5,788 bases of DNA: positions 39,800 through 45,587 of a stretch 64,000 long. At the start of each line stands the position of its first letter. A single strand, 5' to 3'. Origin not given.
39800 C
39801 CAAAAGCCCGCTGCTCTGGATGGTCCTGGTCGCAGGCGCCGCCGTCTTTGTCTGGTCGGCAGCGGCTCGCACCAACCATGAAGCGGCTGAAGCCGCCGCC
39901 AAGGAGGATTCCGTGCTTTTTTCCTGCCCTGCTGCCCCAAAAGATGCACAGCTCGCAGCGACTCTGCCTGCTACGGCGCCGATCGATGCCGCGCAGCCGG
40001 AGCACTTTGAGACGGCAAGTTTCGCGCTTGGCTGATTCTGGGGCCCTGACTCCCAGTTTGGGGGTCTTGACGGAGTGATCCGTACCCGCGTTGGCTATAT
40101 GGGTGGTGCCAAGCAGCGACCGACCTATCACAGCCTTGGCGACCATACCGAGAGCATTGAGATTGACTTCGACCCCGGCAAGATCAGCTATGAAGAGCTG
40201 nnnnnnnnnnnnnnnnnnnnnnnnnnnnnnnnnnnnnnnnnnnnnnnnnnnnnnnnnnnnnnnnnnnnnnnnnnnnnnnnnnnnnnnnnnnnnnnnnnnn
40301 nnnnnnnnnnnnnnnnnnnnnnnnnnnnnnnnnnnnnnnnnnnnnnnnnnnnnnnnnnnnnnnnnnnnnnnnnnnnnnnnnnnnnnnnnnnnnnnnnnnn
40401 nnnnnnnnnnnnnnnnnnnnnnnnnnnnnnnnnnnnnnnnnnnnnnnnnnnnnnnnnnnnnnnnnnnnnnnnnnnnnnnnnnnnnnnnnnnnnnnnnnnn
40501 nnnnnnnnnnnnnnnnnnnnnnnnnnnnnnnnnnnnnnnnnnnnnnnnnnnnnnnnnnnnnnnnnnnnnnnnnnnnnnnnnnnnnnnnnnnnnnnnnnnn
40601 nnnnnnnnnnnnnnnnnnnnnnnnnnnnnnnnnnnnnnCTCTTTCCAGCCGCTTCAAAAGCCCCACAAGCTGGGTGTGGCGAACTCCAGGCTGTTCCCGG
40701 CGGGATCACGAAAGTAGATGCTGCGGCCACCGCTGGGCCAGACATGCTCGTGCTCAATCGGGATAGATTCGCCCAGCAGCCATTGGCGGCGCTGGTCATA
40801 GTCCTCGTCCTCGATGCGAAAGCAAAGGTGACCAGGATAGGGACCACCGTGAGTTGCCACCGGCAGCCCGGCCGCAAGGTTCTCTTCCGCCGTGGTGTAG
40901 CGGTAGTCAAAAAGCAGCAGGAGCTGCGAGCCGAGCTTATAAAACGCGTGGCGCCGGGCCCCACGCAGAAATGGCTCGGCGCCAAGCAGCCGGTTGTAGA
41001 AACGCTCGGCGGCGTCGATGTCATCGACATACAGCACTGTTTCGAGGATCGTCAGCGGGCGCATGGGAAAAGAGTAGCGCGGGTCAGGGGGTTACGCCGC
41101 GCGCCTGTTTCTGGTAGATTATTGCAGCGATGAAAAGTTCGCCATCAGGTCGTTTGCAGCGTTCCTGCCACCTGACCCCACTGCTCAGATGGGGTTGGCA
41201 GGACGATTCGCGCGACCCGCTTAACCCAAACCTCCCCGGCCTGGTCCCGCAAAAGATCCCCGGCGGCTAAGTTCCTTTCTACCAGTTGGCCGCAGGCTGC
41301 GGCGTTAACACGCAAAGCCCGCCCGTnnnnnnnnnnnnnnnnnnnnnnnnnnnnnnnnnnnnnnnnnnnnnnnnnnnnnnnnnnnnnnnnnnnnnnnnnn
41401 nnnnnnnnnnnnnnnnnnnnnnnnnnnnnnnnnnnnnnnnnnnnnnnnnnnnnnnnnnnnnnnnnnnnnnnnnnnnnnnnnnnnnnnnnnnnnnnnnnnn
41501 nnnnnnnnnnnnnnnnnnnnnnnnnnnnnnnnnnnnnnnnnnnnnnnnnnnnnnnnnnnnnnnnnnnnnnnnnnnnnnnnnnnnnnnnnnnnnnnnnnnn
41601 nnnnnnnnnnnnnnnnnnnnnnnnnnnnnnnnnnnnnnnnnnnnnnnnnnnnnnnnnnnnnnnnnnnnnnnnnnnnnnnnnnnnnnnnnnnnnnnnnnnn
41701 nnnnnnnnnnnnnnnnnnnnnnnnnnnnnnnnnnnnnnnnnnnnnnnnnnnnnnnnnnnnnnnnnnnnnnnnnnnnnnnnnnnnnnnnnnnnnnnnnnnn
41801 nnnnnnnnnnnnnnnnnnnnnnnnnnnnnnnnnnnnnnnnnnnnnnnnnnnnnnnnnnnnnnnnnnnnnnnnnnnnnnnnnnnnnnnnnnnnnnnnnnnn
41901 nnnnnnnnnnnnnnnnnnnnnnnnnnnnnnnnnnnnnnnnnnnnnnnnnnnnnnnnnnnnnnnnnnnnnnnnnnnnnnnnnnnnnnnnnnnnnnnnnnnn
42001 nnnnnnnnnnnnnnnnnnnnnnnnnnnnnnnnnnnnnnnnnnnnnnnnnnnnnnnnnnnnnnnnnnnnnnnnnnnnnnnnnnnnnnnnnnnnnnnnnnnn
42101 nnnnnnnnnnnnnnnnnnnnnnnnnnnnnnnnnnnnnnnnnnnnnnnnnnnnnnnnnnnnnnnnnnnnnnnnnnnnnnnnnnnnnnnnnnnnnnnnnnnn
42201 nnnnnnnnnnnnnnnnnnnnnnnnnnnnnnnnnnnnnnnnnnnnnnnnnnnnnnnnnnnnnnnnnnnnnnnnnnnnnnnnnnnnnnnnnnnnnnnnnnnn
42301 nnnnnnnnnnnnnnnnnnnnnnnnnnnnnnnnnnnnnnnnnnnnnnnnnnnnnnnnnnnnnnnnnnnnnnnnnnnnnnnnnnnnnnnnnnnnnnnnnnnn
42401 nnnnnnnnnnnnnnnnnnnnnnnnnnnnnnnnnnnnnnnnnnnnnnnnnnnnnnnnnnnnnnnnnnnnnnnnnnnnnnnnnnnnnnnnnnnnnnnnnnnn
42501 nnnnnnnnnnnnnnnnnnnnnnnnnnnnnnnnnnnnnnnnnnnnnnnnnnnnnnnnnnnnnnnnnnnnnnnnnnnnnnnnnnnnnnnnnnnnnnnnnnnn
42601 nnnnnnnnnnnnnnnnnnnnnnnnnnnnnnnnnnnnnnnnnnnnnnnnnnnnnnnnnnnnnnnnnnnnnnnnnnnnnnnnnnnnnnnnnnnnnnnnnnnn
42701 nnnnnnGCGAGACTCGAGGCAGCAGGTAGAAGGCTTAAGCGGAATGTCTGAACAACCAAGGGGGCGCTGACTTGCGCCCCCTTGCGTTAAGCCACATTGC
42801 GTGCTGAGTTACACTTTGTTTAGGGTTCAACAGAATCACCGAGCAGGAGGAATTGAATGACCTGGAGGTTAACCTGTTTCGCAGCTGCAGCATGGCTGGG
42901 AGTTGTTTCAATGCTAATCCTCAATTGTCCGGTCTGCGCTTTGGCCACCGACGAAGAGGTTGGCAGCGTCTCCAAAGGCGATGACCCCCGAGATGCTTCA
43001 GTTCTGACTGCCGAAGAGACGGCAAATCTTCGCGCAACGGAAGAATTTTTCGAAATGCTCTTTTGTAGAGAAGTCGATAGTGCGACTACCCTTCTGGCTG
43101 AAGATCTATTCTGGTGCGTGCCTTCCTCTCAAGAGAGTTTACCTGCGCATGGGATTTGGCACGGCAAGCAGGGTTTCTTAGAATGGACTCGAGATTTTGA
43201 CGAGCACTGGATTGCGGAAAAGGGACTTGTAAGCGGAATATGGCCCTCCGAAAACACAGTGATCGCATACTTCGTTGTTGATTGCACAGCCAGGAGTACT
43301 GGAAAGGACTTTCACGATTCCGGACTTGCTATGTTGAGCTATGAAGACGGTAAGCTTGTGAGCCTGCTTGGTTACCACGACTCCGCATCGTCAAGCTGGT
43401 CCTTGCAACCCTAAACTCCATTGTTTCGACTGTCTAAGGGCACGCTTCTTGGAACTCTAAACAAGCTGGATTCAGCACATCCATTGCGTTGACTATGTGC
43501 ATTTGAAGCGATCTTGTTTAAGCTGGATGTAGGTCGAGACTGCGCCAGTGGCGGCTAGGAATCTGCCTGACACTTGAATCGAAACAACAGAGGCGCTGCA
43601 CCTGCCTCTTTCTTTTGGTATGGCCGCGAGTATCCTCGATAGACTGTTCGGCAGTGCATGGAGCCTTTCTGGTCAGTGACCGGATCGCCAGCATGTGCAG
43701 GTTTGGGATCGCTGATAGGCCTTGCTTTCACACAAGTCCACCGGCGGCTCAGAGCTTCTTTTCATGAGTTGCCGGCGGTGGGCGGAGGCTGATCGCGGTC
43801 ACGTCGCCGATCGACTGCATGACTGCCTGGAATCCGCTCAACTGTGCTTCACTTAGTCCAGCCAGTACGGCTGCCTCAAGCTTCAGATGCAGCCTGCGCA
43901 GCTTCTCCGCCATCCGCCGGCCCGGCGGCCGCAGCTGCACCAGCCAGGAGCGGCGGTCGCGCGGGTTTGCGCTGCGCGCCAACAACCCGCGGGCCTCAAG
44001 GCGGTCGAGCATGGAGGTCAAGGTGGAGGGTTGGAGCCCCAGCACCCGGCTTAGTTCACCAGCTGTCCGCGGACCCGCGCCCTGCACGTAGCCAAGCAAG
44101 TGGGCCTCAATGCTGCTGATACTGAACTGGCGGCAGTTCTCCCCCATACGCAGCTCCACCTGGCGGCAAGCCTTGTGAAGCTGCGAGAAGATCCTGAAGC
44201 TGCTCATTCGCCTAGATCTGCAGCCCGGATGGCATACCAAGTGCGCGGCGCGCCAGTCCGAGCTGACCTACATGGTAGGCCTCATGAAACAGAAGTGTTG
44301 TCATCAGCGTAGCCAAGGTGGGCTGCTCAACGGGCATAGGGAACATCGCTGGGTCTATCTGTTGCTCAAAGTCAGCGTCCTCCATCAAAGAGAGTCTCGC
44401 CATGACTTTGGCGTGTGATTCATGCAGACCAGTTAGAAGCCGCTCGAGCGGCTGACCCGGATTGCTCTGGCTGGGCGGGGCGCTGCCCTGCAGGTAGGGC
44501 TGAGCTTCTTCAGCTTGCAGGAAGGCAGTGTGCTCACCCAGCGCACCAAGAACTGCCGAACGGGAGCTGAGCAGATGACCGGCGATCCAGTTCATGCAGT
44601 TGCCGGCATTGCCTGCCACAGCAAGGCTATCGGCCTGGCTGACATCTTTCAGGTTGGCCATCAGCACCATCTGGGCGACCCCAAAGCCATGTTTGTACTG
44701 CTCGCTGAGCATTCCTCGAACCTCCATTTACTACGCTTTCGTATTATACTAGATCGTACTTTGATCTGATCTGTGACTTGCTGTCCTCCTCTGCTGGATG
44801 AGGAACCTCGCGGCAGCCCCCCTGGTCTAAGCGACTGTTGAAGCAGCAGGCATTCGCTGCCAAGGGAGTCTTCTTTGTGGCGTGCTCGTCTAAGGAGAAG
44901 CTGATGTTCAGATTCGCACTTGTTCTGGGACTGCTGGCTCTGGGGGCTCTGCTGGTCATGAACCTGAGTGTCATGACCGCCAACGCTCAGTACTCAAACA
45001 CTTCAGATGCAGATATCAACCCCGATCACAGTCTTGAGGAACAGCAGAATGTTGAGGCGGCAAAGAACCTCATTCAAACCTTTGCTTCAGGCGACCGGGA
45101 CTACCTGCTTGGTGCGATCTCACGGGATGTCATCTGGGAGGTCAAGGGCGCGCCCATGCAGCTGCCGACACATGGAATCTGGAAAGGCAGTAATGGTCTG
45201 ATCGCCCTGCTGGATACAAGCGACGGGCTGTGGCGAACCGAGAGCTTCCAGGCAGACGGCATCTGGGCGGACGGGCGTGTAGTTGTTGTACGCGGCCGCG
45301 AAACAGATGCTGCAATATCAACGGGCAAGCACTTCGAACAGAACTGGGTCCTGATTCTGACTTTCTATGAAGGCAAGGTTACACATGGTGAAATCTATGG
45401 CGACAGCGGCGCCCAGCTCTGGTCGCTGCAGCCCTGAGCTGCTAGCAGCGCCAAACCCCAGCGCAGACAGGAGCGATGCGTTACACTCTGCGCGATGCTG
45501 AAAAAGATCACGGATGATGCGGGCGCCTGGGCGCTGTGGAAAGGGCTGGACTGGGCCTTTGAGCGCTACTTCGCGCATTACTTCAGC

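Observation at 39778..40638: msrA reading frame with TGA replacing the catalytic Cys codon: selenocysteine-MsrA candidate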

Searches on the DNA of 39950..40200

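Call 62: search_rna_families(source=window, start=39950, end=40200, threshold=evalue, max_evalue=10)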
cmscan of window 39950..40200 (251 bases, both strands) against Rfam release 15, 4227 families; matches with E-value up to 10: 0.
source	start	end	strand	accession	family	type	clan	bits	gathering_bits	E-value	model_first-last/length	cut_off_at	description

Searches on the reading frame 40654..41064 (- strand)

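Call 35: search_protein_families(library=pfam, proteins=[window:40654-41064:-], max_evalue=0.00001)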
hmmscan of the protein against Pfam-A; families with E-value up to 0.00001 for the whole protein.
window:40654-41064:- (136 aa): 1 family
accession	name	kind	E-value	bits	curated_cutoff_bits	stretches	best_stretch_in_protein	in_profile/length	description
PF00903.31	Glyoxalase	-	6.1e-08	33.5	20.6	1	6-128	2-121/121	Glyoxalase/Bleomycin resistance protein/Dioxygenase superfamily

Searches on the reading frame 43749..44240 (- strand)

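Call 36: search_protein_families(library=pfam, proteins=[window:43749-44240:-], max_evalue=0.00001)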
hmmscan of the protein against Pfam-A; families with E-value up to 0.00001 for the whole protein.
window:43749-44240:- (163 aa): 2 families
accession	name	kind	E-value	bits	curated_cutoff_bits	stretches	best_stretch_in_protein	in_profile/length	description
PF12802.13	MarR_2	-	7.6e-14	52.1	27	1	41-98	3-61/61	MarR family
PF01047.28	MarR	-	3e-12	46.7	24.6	1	53-98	13-58/59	MarR family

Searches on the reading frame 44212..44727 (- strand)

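Call 36: search_protein_families(library=pfam, proteins=[window:44212-44727:-], max_evalue=0.00001)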
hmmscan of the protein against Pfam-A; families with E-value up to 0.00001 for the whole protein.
window:44212-44727:- (171 aa): 1 family
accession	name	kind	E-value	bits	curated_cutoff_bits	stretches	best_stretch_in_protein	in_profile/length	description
PF12867.12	DinB_2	-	3.5e-07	31.2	24.8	1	40-156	27-128/128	DinB superfamily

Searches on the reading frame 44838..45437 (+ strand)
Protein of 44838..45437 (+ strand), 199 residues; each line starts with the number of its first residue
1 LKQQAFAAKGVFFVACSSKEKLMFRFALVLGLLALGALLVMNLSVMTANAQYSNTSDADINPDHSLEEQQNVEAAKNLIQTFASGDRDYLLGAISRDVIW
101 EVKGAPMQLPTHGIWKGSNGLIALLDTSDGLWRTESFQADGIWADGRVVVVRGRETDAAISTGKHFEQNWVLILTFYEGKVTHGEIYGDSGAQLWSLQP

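Call 36: search_protein_families(library=pfam, proteins=[window:44838-45437:+], max_evalue=0.00001)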
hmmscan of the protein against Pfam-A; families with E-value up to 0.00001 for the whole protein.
window:44838-45437:+ (199 aa): 1 family
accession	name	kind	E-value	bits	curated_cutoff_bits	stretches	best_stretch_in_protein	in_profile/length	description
PF12680.13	SnoaL_2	-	9.8e-07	29.8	27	1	77-183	3-101/102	SnoaL-like domain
